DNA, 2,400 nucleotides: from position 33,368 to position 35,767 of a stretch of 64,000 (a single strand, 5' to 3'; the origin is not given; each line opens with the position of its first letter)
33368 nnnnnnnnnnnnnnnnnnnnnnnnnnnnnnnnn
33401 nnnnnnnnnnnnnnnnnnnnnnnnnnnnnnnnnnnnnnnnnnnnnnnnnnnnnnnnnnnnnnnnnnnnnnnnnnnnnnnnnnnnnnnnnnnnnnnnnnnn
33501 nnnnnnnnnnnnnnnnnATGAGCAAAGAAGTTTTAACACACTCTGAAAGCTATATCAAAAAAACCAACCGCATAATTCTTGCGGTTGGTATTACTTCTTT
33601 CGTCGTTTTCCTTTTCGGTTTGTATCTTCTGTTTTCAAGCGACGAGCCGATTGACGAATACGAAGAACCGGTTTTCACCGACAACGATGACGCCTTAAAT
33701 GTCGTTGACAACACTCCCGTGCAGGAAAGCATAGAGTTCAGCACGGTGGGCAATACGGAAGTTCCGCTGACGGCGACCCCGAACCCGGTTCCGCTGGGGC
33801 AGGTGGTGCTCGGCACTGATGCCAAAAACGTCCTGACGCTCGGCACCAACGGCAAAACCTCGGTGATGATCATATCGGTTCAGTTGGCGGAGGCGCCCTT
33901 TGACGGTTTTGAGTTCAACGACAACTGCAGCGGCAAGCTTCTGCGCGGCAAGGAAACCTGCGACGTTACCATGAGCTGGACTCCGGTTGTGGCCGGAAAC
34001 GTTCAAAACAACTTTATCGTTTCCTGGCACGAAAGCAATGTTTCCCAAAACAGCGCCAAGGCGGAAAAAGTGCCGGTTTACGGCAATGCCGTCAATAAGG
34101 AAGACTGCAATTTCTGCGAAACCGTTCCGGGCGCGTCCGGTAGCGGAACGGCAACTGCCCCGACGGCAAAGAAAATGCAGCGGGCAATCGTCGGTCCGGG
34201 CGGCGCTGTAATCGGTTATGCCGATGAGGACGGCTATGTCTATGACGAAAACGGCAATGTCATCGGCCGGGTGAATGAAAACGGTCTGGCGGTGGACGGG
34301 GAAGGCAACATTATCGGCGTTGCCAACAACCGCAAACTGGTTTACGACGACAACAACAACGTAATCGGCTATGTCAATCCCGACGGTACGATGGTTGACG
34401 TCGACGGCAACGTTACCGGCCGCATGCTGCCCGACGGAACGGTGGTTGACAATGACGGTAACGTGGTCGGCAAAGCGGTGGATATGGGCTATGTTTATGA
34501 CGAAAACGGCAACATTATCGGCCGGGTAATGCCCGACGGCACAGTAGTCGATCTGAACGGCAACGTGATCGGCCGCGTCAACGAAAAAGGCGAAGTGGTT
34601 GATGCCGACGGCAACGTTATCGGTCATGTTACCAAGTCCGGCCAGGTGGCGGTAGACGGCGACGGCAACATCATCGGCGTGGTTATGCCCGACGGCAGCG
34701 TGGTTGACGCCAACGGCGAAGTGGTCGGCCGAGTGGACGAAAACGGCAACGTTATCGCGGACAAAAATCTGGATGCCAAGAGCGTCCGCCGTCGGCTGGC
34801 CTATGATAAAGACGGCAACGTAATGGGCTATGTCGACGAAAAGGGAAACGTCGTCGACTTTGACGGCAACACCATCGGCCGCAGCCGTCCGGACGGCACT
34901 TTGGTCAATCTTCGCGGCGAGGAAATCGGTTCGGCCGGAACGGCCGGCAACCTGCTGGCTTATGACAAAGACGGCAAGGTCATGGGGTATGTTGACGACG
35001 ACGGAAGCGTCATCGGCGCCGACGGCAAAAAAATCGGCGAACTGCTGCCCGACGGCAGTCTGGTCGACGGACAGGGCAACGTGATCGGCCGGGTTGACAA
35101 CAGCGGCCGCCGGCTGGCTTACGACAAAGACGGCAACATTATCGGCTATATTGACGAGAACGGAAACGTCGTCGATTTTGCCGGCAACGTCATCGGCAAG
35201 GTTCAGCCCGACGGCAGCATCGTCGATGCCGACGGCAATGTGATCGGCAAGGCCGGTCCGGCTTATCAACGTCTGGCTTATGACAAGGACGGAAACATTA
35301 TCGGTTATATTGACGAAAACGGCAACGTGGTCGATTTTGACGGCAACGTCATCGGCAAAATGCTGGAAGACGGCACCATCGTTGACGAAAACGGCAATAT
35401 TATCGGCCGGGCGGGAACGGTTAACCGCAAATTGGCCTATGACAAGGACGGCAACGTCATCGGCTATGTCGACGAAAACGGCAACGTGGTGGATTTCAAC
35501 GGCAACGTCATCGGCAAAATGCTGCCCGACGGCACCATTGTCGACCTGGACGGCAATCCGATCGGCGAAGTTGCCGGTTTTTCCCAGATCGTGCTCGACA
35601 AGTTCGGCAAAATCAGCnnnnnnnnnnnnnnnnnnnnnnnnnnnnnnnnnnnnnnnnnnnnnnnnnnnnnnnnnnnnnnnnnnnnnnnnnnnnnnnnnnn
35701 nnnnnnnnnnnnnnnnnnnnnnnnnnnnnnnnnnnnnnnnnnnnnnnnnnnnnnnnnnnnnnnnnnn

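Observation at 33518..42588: VirB10 with a ~1,200-residue short-repeat N-terminus, preceded by a 1,355-aa repeat-only paralog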

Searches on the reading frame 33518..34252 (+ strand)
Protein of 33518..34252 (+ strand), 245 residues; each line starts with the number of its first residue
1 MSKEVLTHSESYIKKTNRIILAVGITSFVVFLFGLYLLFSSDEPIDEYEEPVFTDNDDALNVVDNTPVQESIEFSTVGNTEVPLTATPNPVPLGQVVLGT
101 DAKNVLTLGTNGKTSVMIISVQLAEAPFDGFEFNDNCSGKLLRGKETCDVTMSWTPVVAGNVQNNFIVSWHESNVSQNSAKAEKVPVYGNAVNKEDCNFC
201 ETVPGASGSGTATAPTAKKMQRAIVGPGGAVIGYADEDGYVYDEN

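Call 31: find_homologous_proteins(query=window:33518-34252:+)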
Query window:33518-34252:+ (245 aa): 79 proteins with E <= 0.001 among 813 candidates.
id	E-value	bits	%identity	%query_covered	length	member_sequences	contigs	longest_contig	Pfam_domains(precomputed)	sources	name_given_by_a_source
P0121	3.4e-143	493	91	100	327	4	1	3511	PF12396.15,PF21785.4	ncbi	-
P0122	1.6e-121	422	77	100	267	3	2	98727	-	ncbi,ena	-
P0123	5.9e-111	388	70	100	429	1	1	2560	PF21784.4,PF05593.20,PF12396.15,PF21785.4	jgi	-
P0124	1.3e-98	347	63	99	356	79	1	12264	PF12396.15,PF21785.4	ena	-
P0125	5.6e-98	345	62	99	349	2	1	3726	-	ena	-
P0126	5.6e-96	339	63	100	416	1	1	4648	PF21784.4,PF05593.20,PF12396.15,PF21785.4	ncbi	-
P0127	9.0e-96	338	63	99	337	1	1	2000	PF21784.4,PF05593.20,PF12396.15,PF21785.4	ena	-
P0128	7.8e-95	335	62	100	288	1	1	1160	PF12396.15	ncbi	-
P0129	1.1e-94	334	63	98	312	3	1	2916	PF12396.15,PF21785.4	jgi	-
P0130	1.3e-92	328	65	93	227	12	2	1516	-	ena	-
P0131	3.4e-92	326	60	99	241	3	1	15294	-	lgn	-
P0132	9.5e-92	325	97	61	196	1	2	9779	-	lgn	-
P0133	9.6e-92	325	62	100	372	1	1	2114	PF12396.15,PF21785.4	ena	-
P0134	2.3e-91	323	60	99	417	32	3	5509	PF21784.4,PF05593.20,PF12396.15,PF21785.4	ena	-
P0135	4.3e-90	319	61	100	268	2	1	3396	-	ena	-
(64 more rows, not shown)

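Call 84: search_protein_representatives(alignment_id=A4)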
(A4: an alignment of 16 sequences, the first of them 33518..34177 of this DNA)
Query: 16 sequences, 240 profile positions. Proteins with E-value up to 0.001 (for the whole library): 2100; up to 1e-10: 430; up to 1e-30: 37. The best 150 are listed.
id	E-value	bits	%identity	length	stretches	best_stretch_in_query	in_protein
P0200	1.8e-185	629.8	-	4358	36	80-167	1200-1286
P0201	8.8e-120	414.8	-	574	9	1-239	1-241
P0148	6.1e-112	389.1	-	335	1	1-238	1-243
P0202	2.9e-109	380.3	-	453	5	1-238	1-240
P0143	7.9e-107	372.4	-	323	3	3-238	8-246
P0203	2.1e-104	364.4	-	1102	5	1-239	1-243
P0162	5.0e-97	340.3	-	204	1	1-196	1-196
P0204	2.7e-90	318.3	-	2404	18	81-168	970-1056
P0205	4.7e-88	310.9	-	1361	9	1-239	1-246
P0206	1.3e-81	289.9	-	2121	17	82-168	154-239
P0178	5.9e-76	271.3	-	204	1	48-216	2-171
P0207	2.3e-67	243.2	-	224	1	28-239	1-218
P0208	1.1e-66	240.9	-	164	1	3-150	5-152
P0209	2.5e-61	223.4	-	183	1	1-182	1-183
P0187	1.7e-60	220.7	-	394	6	106-239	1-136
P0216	3.2e-41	157.6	-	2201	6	1-237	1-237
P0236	5.6e-28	114.2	-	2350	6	5-234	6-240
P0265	1.6e-22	96.4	-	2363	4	3-236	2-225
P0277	3.0e-21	92.2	-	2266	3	7-235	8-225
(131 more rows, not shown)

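Call 85: search_protein_families(library=pfam, proteins=[P0216, P0236, P0265, P0277], max_evalue=0.001)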
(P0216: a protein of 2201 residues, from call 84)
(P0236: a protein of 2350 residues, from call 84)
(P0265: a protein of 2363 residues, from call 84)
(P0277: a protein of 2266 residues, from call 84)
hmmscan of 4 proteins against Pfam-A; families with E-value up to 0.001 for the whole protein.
P0216 (2201 aa): 6 families
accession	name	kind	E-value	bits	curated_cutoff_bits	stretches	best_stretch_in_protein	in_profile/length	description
PF21785.3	Bflower_2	-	5e-107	352.1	38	8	1611-1700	11-96/112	5-fold beta-flower protein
PF21784.3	Bflower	-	2.3e-45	154.1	25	2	1464-1527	1-63/116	4-fold beta flower protein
PF03743.19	TrbI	-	3.5e-31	109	35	1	1864-2061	2-188/188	Bacterial conjugation TrbI-like protein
PF12396.14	DUF3659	-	1.6e-29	102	24.8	0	349-399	9-55/61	Protein of unknown function (DUF3659)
PF05593.20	RHS_repeat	-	8.5e-14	52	22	0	1416-1449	1-38/38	RHS Repeat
PF18342.7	LytB_SH3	-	0.00052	20.5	25.8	0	1414-1432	13-31/67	Endo-beta-N-acetylglucosaminidase LytB SH3 domain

P0236 (2350 aa): 4 families
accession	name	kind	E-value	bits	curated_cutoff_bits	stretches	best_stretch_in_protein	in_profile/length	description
PF21785.3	Bflower_2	-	1e-105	347.8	38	10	1603-1689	5-85/112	5-fold beta-flower protein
PF21784.3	Bflower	-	2e-49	167.3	25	3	1721-1780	3-61/116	4-fold beta flower protein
PF03743.19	TrbI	-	4.2e-35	121.8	35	1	2015-2209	2-188/188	Bacterial conjugation TrbI-like protein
PF12396.14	DUF3659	-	1.1e-32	112.1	24.8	2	1813-1864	10-57/61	Protein of unknown function (DUF3659)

P0265 (2363 aa): 4 families
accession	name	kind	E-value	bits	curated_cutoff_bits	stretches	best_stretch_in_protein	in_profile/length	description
PF21785.3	Bflower_2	-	2.8e-91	301.4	38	10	569-655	12-93/112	5-fold beta-flower protein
PF03743.19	TrbI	-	2.1e-30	106.4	35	1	2046-2238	2-188/188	Bacterial conjugation TrbI-like protein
PF12396.14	DUF3659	-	4.3e-27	94.2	24.8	2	1824-1875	10-57/61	Protein of unknown function (DUF3659)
PF21784.3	Bflower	-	2e-21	77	25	2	1828-1874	3-48/116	4-fold beta flower protein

P0277 (2266 aa): 4 families
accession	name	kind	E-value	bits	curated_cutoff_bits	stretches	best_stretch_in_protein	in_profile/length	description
PF21785.3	Bflower_2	-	4.2e-92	304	38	8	572-661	13-98/112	5-fold beta-flower protein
PF21784.3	Bflower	-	6e-33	114.1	25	3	1772-1820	3-50/116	4-fold beta flower protein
PF03743.19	TrbI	-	2.8e-31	109.3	35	1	1954-2147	2-188/188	Bacterial conjugation TrbI-like protein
PF12396.14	DUF3659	-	1.2e-15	57.5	24.8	0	1626-1673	7-54/61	Protein of unknown function (DUF3659)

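Call 94: search_protein_families(library=pfam, proteins=[P0200, P0204], max_evalue=0.001)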
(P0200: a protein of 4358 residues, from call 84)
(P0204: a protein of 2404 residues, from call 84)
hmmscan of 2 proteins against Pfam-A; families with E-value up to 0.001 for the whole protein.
P0200 (4358 aa): 16 families
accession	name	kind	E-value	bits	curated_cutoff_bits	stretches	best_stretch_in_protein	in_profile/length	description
PF15780.11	ASH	-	4.3e-209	678.2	27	18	287-367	12-90/98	Abnormal spindle-like microcephaly-assoc'd, ASPM-SPD-2-Hydin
PF22073.2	Cep192_D4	-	2.6e-158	517.5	35.5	1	3845-3933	4-98/112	Cep192 domain 4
PF22544.2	HYDIN_VesB_CFA65-like_Ig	-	3.6e-129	422.3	25.5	2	282-380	3-99/100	HYDIN/CFA65/VesB-like, Ig-like domain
PF12371.14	TMEM131_like_N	-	1.6e-78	259.4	28.8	0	3386-3469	1-82/84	Transmembrane protein 131-like N-terminal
PF24771.2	Ig_CFAP74_1st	-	2.6e-72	239.7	29.2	0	1552-1642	4-92/97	CFAP74 first Ig-like domain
PF14874.12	PapD-like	-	1.3e-52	176.7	27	0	2699-2786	4-90/102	Flagellar-associated PapD-like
PF22064.2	Cep192_D2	-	7.6e-46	156.6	27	0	2587-2623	10-46/154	Cep192 domain 2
PF07610.17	DUF1573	-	1.1e-28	99.5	26.1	0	3618-3714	4-97/98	Protein of unknown function (DUF1573)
PF00932.25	LTD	-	1.8e-19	70.6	34.3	0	3294-3340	25-70/109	Lamin Tail Domain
PF24798.1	Ig-CFAP74_4th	-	1.2e-18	67.5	28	0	3847-3933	1-84/95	CFAP74 forth Ig-like domain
PF25248.1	Ig_CFAP65_8th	-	5.6e-13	49.2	25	0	1892-1926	2-36/128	CFAP65, eight Ig-like domain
PF22076.2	Cep192_D6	-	1.6e-10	41.5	35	0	3271-3309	3-40/101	Cep192 domain 6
PF23383.1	Beta-prop_IFT140_1st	-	4.1e-10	39.4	27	0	794-831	111-148/406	IFT140 first beta-propeller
PF09668.16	Asp_protease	-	9.6e-08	32.6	26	0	224-270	36-82/109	Aspartyl protease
PF24770.2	Ig-CFAP74_2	-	3.1e-06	28.2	27.4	0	4083-4109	3-30/185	CFAP74 second Ig-like domain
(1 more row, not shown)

P0204 (2404 aa): 14 families
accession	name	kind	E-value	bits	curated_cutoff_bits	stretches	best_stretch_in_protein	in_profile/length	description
PF15780.11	ASH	-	1.4e-99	327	27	4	1436-1516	12-90/98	Abnormal spindle-like microcephaly-assoc'd, ASPM-SPD-2-Hydin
PF22544.2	HYDIN_VesB_CFA65-like_Ig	-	4.6e-70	232.6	25.5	1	1431-1527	3-97/100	HYDIN/CFA65/VesB-like, Ig-like domain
PF22073.2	Cep192_D4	-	6.6e-64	213.5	35.5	1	973-1068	4-106/112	Cep192 domain 4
PF24771.2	Ig_CFAP74_1st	-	5.5e-48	161.7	29.2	0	976-1068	4-94/97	CFAP74 first Ig-like domain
PF12371.14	TMEM131_like_N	-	1.1e-42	144.6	28.8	0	974-1055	2-81/84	Transmembrane protein 131-like N-terminal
PF14874.12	PapD-like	-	9e-27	93.7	27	0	973-1058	4-88/102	Flagellar-associated PapD-like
PF22064.2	Cep192_D2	-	2.8e-19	70.3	27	0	1773-1807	5-42/154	Cep192 domain 2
PF22066.2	Cep192_D8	-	8.9e-19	68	33.5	0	166-266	4-98/101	Cep192 domain 8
PF07610.17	DUF1573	-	3.9e-11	43.3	26.1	0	1432-1529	2-96/98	Protein of unknown function (DUF1573)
PF00932.25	LTD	-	3e-10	40.9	34.3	0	2020-2068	23-70/109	Lamin Tail Domain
PF24798.1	Ig-CFAP74_4th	-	1e-07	32.4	28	0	746-774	2-30/95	CFAP74 forth Ig-like domain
PF24770.2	Ig-CFAP74_2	-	2.2e-07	31.9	27.4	0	2005-2030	6-31/185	CFAP74 second Ig-like domain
PF23383.1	Beta-prop_IFT140_1st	-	7.5e-05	22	27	0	334-377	111-154/406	IFT140 first beta-propeller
PF22076.2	Cep192_D6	-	0.00052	20.6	35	0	1771-1806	3-38/101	Cep192 domain 6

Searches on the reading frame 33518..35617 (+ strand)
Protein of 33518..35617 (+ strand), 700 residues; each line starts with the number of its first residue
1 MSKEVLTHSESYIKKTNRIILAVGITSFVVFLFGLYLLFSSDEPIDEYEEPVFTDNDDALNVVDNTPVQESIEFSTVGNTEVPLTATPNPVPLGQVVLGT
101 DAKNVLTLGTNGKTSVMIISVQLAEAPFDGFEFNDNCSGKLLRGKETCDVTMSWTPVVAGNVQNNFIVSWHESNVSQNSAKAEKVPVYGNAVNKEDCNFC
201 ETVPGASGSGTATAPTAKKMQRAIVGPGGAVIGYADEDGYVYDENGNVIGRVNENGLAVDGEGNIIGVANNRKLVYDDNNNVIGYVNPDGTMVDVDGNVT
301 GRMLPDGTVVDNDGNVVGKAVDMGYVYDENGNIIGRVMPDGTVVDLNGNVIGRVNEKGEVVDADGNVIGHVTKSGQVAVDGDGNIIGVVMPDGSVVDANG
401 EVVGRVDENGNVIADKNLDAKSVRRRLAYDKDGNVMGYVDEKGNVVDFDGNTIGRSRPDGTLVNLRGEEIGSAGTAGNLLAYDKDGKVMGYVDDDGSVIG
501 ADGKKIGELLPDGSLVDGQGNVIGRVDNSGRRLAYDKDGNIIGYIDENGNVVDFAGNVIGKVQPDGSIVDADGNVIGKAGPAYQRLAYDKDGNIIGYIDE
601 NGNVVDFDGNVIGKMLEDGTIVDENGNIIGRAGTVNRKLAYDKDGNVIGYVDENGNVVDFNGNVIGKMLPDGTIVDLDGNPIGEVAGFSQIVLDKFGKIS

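Call 47: predict_structure(alignment_id=A2)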
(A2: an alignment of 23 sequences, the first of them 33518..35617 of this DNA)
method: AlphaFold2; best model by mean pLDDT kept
length: 700 residues; sequences in the alignment: 23
mean_pLDDT: 63.4   pTM: 0.27
mean pLDDT of the five models: 63.4, 58.9, 58.8, 56.7, 54.5
residues with pLDDT >= 90: 84; 70-90: 235; 50-70: 131; < 50: 250
segments of 3 or more residues with pLDDT < 50: 1-3, 44-93, 95-219, 339-341, 356-358, 371-379, 381-385, 408-410, 415-424, 528-530, 634-636, 687-700
pLDDT, mean of each block of 10 residues (from residue 1): 50 63 80 78 44 33 31 28 33 46 42 37 42 37 38 33 38 40 43 36 37 40 56 71 76 75 68 67 68 75 68 76 54 55 62 63 77 45 48 53 61 48 58 76 82 88 92 63 73 80 83 83 69 77 87 88 92 89 69 79 86 89 93 69 85 88 90 92 70 37
secondary structure, 60 per line:
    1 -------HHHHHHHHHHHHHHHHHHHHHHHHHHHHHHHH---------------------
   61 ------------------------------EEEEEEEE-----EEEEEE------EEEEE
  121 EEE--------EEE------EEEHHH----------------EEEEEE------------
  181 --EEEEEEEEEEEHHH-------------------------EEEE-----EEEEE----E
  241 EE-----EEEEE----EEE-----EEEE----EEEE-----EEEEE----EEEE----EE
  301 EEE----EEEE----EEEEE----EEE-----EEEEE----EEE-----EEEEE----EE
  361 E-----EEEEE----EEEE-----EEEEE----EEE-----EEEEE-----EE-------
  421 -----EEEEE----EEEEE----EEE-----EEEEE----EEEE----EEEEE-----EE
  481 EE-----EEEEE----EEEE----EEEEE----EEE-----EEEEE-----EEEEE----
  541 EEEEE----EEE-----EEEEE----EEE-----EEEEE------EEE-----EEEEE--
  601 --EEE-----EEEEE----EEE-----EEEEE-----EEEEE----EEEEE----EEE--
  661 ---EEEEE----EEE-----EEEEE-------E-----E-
elements in order (helices of 4 or more, strands of 3 or more residues): H8-39 E91-98 E104-109 E116-123 E132-134 E141-143 E163-168 E183-193 E222-225 E231-235 E240-242 E248-252 E257-259 E265-268 E273-276 E282-286 E291-294 E299-303 E308-311 E316-320 E325-327 E333-337 E342-344 E350-354 E359-361 E367-371 E376-379 E385-389 E394-396 E402-406 E426-430 E435-439 E444-446 E452-456 E461-464 E469-473 E479-482 E488-492 E497-500 E505-509 E514-516 E522-526 E532-536 E541-545 E550-552 E558-562 E567-569 E575-579 E586-588 E594-598 E603-605 E611-615 E620-622 E628-632 E638-642 E647-651 E656-658 E664-668 E673-675 E681-685

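Call 50: fold_search(model_id=the predicted structure, library=pdb)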
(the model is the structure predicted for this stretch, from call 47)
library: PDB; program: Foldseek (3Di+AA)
matches with E <= 10: 154; with E <= 0.001: 2
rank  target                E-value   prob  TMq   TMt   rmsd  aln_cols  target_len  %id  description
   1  8qja_D                2.6e-09  0.99  0.08  0.07  25.7       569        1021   18  T6SS-linked Rhs repeat protein - Advenella mimigardefordensis VgrG-Rhs core (released 2024-09-25)
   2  8qja_A                4.1e-09  0.99  0.09  0.07  22.6       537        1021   18  T6SS-linked Rhs repeat protein - Advenella mimigardefordensis VgrG-Rhs core (released 2024-09-25)
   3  4goy_A                1.1e-03  0.18  0.08  0.10  21.9       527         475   11  The crystal structure of human fascin 1 K41A mutant (released 2012-11-28)
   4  4gov_A                1.7e-03  0.28  0.12  0.15  22.1       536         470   10  The crystal structure of human fascin 1 S39D mutant (released 2012-11-28)
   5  3llp_A                1.7e-03  0.18  0.09  0.11  21.0       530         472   10  1.8 Angstrom human fascin 1 crystal structure (released 2010-04-07)
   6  3llp_B                1.8e-03  0.30  0.11  0.13  20.9       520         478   10  1.8 Angstrom human fascin 1 crystal structure (released 2010-04-07)
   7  3p53_A                7.8e-03  0.13  0.09  0.11  19.4       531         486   10  Structure of fascin (released 2011-06-29)
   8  3p53_B                1.4e-02  0.14  0.11  0.14  21.5       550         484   10  Structure of fascin (released 2011-06-29)
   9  8f5o_F                1.7e-02  0.08  0.10  0.09  25.2       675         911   12  Structure of Leishmania tarentolae IFT-A (state 1) (released 2022-12-21)
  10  1dfc_B                2.8e-02  0.13  0.12  0.15  22.0       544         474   10  CRYSTAL STRUCTURE OF HUMAN FASCIN, AN ACTIN-CROSSLINKING PROTEIN (released 2000-11-22)
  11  9a7d_A                2.1e-01  0.04  0.07  0.09  28.3       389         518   11  Integrative model of YRVJ-YACD by crosslinking MS and deep learning (released 2024-09-18)
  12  4jkk                  2.2e-01  0.05  0.06  0.07  22.8       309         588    9  Crystal Structure of Streptococcus agalactiae beta-glucuronidase in space group I222 (released 2014-09-17)
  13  1hwm_B                3.1e-01  0.05  0.06  0.13  19.6       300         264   14  EBULIN,ORTHORHOMBIC CRYSTAL FORM MODEL (released 2001-01-24)
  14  3a69                  3.5e-01  0.02  0.05  0.09  26.6       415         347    9  Atomic model of the bacterial flagellar hook based on docking an X-ray derived structure and terminal two alpha-helices  (released 2009-12-15)
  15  5oas                  3.9e-01  0.02  0.05  0.05  18.8       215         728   15  Crystal structure of malate synthase G from Pseudomonas aeruginosa in apo form. (released 2017-10-18)
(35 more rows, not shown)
